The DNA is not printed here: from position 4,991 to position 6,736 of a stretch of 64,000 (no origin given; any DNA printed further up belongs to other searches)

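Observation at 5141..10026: Accessory module downstream of the CoM genes: acylating ALDH + GMC oxidoreductase + GST-like + MFS transporter. Possible CoM-dependent catabolic route.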

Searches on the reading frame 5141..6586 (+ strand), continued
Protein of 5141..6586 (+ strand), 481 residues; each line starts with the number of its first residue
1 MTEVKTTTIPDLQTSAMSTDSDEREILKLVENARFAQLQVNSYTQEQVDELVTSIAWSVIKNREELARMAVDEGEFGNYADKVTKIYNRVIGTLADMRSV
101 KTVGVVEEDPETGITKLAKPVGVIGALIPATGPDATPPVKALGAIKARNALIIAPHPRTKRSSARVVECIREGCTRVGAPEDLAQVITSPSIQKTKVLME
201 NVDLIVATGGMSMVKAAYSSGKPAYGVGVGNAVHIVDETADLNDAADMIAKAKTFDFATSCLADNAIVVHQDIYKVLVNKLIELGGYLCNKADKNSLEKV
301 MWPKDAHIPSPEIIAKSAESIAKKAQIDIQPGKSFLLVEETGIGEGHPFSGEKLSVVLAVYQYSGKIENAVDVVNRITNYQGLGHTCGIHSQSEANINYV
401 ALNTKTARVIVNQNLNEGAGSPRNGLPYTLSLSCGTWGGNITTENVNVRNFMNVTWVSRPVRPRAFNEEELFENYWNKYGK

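Call 43: search_solved_structures(query=window:5141-6586:+, max_evalue=1e-10, show_alignments=1)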
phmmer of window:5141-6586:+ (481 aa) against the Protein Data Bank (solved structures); distinct sequences matched with E-value up to 1e-10: 16.
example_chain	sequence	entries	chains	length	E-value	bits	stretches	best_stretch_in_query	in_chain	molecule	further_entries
8cei_A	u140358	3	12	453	1.6e-89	304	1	21-457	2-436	Succinate-semialdehyde dehydrogenase (acetylating)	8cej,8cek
5j78_A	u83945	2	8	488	5.4e-87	295.7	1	24-463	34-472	Acetaldehyde dehydrogenase (Acetylating)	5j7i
13he_A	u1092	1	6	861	9.1e-80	271.9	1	26-458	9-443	Aldehyde-alcohol dehydrogenase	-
8uhw_A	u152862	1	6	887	9.1e-80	271.9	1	25-458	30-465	Aldehyde-alcohol dehydrogenase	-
6ahc_A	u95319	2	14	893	9.7e-78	265.2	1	24-459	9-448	Aldehyde-alcohol dehydrogenase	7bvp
6tqh_A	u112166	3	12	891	1.1e-77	265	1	24-459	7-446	Aldehyde-alcohol dehydrogenase | Bifunctional aldehyde-alcohol dehydrogenase AdhE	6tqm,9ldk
3k9d_A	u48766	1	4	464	3.4e-71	243.7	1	24-459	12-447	ALDEHYDE DEHYDROGENASE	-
7dag_A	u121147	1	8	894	3.5e-71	243.6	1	25-459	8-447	Aldehyde-alcohol dehydrogenase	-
3my7_A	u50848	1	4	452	1.1e-70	241.9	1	27-459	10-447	Alcohol dehydrogenase/acetaldehyde dehydrogenase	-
4c3s_A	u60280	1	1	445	2.8e-40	141.8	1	28-417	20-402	ALDEHYDE DEHYDROGENASE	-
5jfl_A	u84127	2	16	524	6.8e-40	140.5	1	30-443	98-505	Aldehyde dehydrogenase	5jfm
5dru_A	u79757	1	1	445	5.2e-39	137.6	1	28-413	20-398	Aldehyde Dehydrogenase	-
5dbv_A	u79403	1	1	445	5.7e-39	137.4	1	28-417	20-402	Aldehyde Dehydrogenase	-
5jfn_A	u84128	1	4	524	2.3e-38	135.4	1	30-443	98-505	Aldehyde dehydrogenase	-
6gvs_A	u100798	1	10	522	1.3e-37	133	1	30-443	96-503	Aldehyde dehydrogenase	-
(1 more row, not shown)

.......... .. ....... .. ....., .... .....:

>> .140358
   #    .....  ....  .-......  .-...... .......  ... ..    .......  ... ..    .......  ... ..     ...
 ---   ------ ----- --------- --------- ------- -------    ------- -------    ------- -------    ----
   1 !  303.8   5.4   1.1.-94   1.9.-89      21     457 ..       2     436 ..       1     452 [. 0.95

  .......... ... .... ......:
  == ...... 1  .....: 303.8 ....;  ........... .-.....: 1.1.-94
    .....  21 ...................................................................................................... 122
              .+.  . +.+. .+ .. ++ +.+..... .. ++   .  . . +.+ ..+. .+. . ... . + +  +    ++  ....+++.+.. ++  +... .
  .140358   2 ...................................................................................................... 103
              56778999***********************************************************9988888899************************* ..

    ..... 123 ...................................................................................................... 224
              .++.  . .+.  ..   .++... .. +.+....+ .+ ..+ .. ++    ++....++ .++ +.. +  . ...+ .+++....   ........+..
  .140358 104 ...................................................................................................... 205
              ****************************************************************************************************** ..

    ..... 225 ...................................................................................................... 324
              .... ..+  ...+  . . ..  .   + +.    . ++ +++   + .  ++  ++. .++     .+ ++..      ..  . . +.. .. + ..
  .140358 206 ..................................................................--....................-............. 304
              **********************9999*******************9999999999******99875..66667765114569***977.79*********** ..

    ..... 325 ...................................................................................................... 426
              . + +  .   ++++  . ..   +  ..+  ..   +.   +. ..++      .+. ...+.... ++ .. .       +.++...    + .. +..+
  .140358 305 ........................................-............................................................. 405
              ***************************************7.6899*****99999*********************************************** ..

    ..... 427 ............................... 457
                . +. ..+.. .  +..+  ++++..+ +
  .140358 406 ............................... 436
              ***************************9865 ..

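Call 56: search_dna_similar(query=L003:1161-2273:+, collection=plasmids, mode=protein, max_rows=20, max_evalue=1e-60)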
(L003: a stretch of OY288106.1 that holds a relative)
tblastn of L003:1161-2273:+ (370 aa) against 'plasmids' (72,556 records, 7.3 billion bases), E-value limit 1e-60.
Records with a match: 3; places in all: 5; records where one place covers at least 80% of the query: 3.
Best place of each record, by identity: 60-80% 1; <60% 2.
By first word of the organism name: Xanthobacter 1; Nocardioides 1; Mycolicibacterium 1.
By predicted mobility (MOB-suite, as given by PLSDB): conjugative 2; mobilizable 1.
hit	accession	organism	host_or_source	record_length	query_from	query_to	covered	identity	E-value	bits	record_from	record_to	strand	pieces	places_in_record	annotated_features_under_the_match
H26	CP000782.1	Xanthobacter autotrophicus Py2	-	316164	1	359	97%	65.6%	1e-149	474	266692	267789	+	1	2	2-hydroxypropyl-CoM lyase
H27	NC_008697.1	Nocardioides sp. JS614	-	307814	1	369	99%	47.1%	8e-84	337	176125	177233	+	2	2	hypothetical protein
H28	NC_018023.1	Mycolicibacterium chubuense NBB4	-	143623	1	365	99%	44.9%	7e-92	308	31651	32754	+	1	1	cobalamin-independent methionine synthase II family protein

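Call 61: search_protein_families(library=ncbifam, proteins=[L083:6614-7963:+], max_evalue=0.00001)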
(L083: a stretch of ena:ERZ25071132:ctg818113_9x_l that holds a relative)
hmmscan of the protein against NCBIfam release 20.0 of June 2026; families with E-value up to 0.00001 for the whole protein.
L083:6614-7963:+ (449 aa): 46 families (the best 25 are shown)
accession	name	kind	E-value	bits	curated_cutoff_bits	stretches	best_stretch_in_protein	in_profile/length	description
NF004939.0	PRK06292.1-1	equivalog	3.3e-145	484.4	435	1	2-445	6-461/476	dihydrolipoyl dehydrogenase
TIGR01350.1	lipoamide_DH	equivalog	6.9e-86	288.8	408.8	1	1-445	1-457/461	dihydrolipoyl dehydrogenase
TIGR02053.1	MerA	equivalog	2.9e-74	250.7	454.45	1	2-438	1-449/465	mercury(II) reductase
NF004991.0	PRK06370.1-3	subfamily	2.7e-70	237.4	620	1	1-438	35-483/509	FAD-containing oxidoreductase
NF004947.0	PRK06292.2-5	equivalog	8e-63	212.9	592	1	2-445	4-461/474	dihydrolipoyl dehydrogenase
NF003585.0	PRK05249.1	equivalog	1.3e-60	205.3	465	1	2-444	7-459/464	Si-specific NAD(P)(+) transhydrogenase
NF004943.0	PRK06292.2-1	equivalog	2.6e-56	191.3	432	1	2-439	4-452/456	dihydrolipoyl dehydrogenase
NF004992.0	PRK06370.1-4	equivalog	4.7e-56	190.1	629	1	2-434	5-447/459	FAD-containing oxidoreductase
NF004776.0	PRK06116.1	equivalog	2.9e-54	184.8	480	1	2-414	5-425/450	glutathione-disulfide reductase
NF005884.0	PRK07846.1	equivalog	1.4e-53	182.2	501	1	2-443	4-452/454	mycothione reductase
NF004945.0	PRK06292.2-3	equivalog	8.7e-50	170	494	1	2-435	4-445/457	dihydrolipoyl dehydrogenase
NF004946.0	PRK06292.2-4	subfamily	3.5e-49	167.8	634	1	2-444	4-472/487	dihydrolipoyl dehydrogenase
NF010311.1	PRK13748.1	subfamily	3.7e-48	164.7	600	1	3-424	99-531/560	mercury(II) reductase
NF004944.0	PRK06292.2-2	equivalog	9.2e-47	159.7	619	1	2-443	4-453/460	dihydrolipoyl dehydrogenase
NF005883.0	PRK07845.1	equivalog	5.4e-46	157.5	479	1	3-432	4-449/466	NAD(P)H-quinone dehydrogenase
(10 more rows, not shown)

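Call 75: search_solved_structures(query=L083:6614-7963:+, max_evalue=1e-30, show_alignments=0)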
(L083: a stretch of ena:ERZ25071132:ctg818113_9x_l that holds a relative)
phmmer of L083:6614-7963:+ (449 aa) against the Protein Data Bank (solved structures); distinct sequences matched with E-value up to 1e-30: 42.
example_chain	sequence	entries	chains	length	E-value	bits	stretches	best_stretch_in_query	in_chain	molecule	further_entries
3ic9_A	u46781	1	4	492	8.1e-86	292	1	3-448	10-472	dihydrolipoamide dehydrogenase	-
5x1y_B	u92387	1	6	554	4.9e-45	157.7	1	2-439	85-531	Mercuric reductase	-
2eq7_A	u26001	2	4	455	4.1e-43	151.3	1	1-441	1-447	2-oxoglutarate dehydrogenase E3 component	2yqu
1dxl_A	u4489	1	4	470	4.3e-39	138.1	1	3-440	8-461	DIHYDROLIPOAMIDE DEHYDROGENASE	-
1ebd_A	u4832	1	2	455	9e-39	137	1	3-434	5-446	DIHYDROLIPOAMIDE DEHYDROGENASE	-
6uzi_A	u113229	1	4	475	4.1e-37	131.6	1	2-448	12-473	Dihydrolipoyl dehydrogenase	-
6i4u_A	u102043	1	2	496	4.2e-37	131.5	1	3-442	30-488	Dihydrolipoyl dehydrogenase, mitochondrial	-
4ywo_A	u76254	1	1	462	1.3e-36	129.9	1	1-439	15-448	Mercuric reductase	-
3urh_A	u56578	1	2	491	1.8e-36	129.5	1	2-441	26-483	Dihydrolipoyl dehydrogenase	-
7zyt_A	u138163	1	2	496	2.7e-36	128.8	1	3-442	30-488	Dihydrolipoyl dehydrogenase, mitochondrial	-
1zmc_A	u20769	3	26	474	2.9e-36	128.8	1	3-442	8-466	Dihydrolipoyl dehydrogenase, mitochondrial | Dihydrolipoyl dehydrogenase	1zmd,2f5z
1zy8_A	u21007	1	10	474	3.3e-36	128.6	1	3-442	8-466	Dihydrolipoyl dehydrogenase, mitochondrial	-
6i4p_A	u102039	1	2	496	3.7e-36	128.4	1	3-442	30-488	Dihydrolipoyl dehydrogenase, mitochondrial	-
6i4t_A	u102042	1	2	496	3.8e-36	128.4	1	3-442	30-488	Dihydrolipoyl dehydrogenase, mitochondrial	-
5nhg_A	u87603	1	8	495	3.9e-36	128.3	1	3-442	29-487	Dihydrolipoyl dehydrogenase, mitochondrial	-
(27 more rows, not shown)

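Call 80: search_protein_families(library=ncbifam, proteins=[L065:4929-6440:-, L065:6622-8220:+, L065:8224-8970:-, L065:9004-9882:-, L065:9986-11389:+, L065:11394-12554:+, L065:12416-13201:-, L065:13198-14214:-, L065:14510-15394:+], max_evalue=1e-10)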
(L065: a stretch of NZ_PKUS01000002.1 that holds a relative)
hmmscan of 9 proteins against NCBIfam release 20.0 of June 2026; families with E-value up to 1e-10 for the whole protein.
L065:4929-6440:- (503 aa): 0 families

L065:6622-8220:+ (532 aa): 2 families
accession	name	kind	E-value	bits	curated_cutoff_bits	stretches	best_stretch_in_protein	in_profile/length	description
NF045694.1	seleno_TsoB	exception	1.4e-13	49.8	805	1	49-140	457-551/572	rhodanese/DsbD fusion-like selenoprotein TsoB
NF001419.0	PRK00293.1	subfamily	4.6e-11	42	330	1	55-155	465-569/574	protein-disulfide reductase DsbD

L065:8224-8970:- (248 aa): 0 families

L065:9004-9882:- (292 aa): 6 families
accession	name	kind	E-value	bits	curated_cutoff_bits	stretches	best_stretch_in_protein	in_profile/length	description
NF007860.0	PRK10572.1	equivalog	1.2e-24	86.7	208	1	64-291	55-285/292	arabinose operon transcriptional regulator AraC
NF049932.1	TranspRegBtr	equivalog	1.3e-17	63.6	900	1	190-288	165-263/531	bacillibactin transport transcriptional regulator Btr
NF006902.0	PRK09393.1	equivalog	6.6e-15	55.1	425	1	189-291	220-322/327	transcriptional regulator FtrA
NF047788.1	TransRegPocR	equivalog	4.2e-12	45.9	500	1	193-290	193-290/296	transcriptional regulator PocR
TIGR04094.1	adjacent_YSIRK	equivalog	4.2e-12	45.7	200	1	192-288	288-383/383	YSIRK-targeted surface antigen transcriptional regulator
NF010026.0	PRK13501.1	equivalog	9.1e-11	41.5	363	0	180-289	167-276/290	HTH-type transcriptional activator RhaR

L065:9986-11389:+ (467 aa): 11 families
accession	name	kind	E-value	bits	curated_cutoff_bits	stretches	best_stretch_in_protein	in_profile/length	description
NF047625.1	AcylSulfactDhSauS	equivalog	2.4e-153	511.3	600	1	8-465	3-461/464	acylating sulfoacetaldehyde dehydrogenase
NF010378.0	PRK13805.1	equivalog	4.6e-128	428.4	951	1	5-444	10-451/872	bifunctional acetaldehyde-CoA/alcohol dehydrogenase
TIGR02518.1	EutH_ACDH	equivalog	1.7e-110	370.2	620.1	1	8-449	7-448/488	acetaldehyde dehydrogenase (acetylating)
NF011927.0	PRK15398.1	subfamily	2.4e-64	217.7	403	1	10-402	37-423/465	aldehyde dehydrogenase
NF001221.0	PRK00197.1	equivalog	4.1e-20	71.9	289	1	9-397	5-369/418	glutamate-5-semialdehyde dehydrogenase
TIGR00407.1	proA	equivalog_domain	2.7e-18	66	317.45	1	100-396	96-359/398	glutamate-5-semialdehyde dehydrogenase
NF040648.1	lactal_redase_Meth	equivalog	3.8e-14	52.6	650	1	8-271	32-297/463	lactaldehyde dehydrogenase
TIGR01780.1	SSADH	subfamily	1e-13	51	646.35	1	6-271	16-283/448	succinate-semialdehyde dehydrogenase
NF006916.0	PRK09407.1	equivalog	6.4e-13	48.1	521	1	7-270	54-319/526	succinic semialdehyde dehydrogenase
NF042993.1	AlphKGSA_gudD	equivalog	1.7e-12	46.8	770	0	7-270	40-305/481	alpha-ketoglutaric semialdehyde dehydrogenase GucD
NF052305.1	DioxValDhHalo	equivalog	1.3e-11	44.1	750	0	8-274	42-310/483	2,5-dioxovalerate dehydrogenase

L065:11394-12554:+ (386 aa): 21 families
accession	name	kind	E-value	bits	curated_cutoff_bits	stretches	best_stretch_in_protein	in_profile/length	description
NF042972.1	AcrlCoAredClosAcrC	equivalog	9.1e-115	383.3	640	1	1-377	1-377/378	acryloyl-CoA reductase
NF042439.1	SulpropCoADesulf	equivalog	1.1e-84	284.4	600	1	15-377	3-371/379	3-sulfinopropanoyl-CoA desulfinase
NF058590.1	AcCoDHFadEBacil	equivalog_domain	3.4e-84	283.5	600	1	5-378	21-415/586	acyl-CoA dehydrogenase FadE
NF043006.1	CyhCrbnylCoADH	equivalog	3.7e-84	282.9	650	1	6-376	5-375/380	cyclohexane-1-carbonyl-CoA dehydrogenase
NF045552.1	GlutCoADH_Des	equivalog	2.3e-78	264.1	470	1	1-373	1-376/387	glutaryl-CoA dehydrogenase Acd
TIGR03207.1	cyc_hxne_CoA_dh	equivalog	2.1e-74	250.5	575.35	1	5-375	1-370/372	cyclohexanecarboxyl-CoA dehydrogenase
NF053553.1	prodigi_MBC_PigA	equivalog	3.3e-68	230.5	500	1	1-376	1-379/381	prodigiosin MBC biosynthesis dehydrogenase PigA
NF008997.0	PRK12341.1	equivalog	1.8e-64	218.2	537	1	1-378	1-378/382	acyl-CoA dehydrogenase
NF045652.1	ProlPCPDhRedW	equivalog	1e-62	212.1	650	1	9-377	4-374/376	L-prolyl-[peptidyl-carrier protein] dehydrogenase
NF002885.1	PRK03354.1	equivalog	9.6e-58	196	540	1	1-377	1-374/378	crotonobetainyl-CoA dehydrogenase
NF052270.1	Staph_DH_FadE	equivalog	3.4e-39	134.7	600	1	11-381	27-398/400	acyl-CoA dehydrogenase FadE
NF049984.1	Rv1679_FadE16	equivalog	2.2e-38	132.5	600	1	26-368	14-357/371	Rv1679 family acyl-CoA dehydrogenase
NF007000.1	PRK09463.1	subfamily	6.6e-35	120.6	600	1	4-369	42-427/726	acyl-CoA dehydrogenase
NF009586.0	PRK13026.1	subfamily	1.6e-32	112.7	608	1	4-365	77-458/777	acyl-CoA dehydrogenase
TIGR03203.1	pimD_small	equivalog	4.3e-32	111.6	652.7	1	2-352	1-352/378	pimeloyl-CoA dehydrogenase small subunit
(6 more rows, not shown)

L065:12416-13201:- (261 aa): 0 families

L065:13198-14214:- (338 aa): 0 families

L065:14510-15394:+ (294 aa): 8 families
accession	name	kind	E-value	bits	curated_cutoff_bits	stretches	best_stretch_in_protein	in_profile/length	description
TIGR01692.1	HIBADH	equivalog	2.2e-116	388.3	291.6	1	6-292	1-287/288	3-hydroxyisobutyrate dehydrogenase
NF012005.0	PRK15461.1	equivalog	2.4e-57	194.4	348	1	1-292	1-286/298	sulfolactaldehyde 3-reductase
NF008592.0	PRK11559.1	equivalog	1.4e-56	192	397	1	3-289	4-283/296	2-hydroxy-3-oxopropionate reductase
TIGR01505.1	tartro_sem_red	equivalog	1.5e-55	188.5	340.75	1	4-292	2-283/291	2-hydroxy-3-oxopropionate reductase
NF043037.1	ThreonDh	equivalog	1.6e-50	172.3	350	1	3-290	4-285/297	L-threonate dehydrogenase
NF011633.0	PRK15059.1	equivalog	3.8e-36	124.7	451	1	4-293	3-284/292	2-hydroxy-3-oxopropionate reductase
NF007161.0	PRK09599.1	subfamily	2.1e-21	76.4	271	1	4-173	3-175/302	NADP-dependent phosphogluconate dehydrogenase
TIGR00872.1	gnd_rel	equivalog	7.9e-15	54.9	297.2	1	4-182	3-182/299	phosphogluconate dehydrogenase (NAD(+)-dependent, decarboxylating)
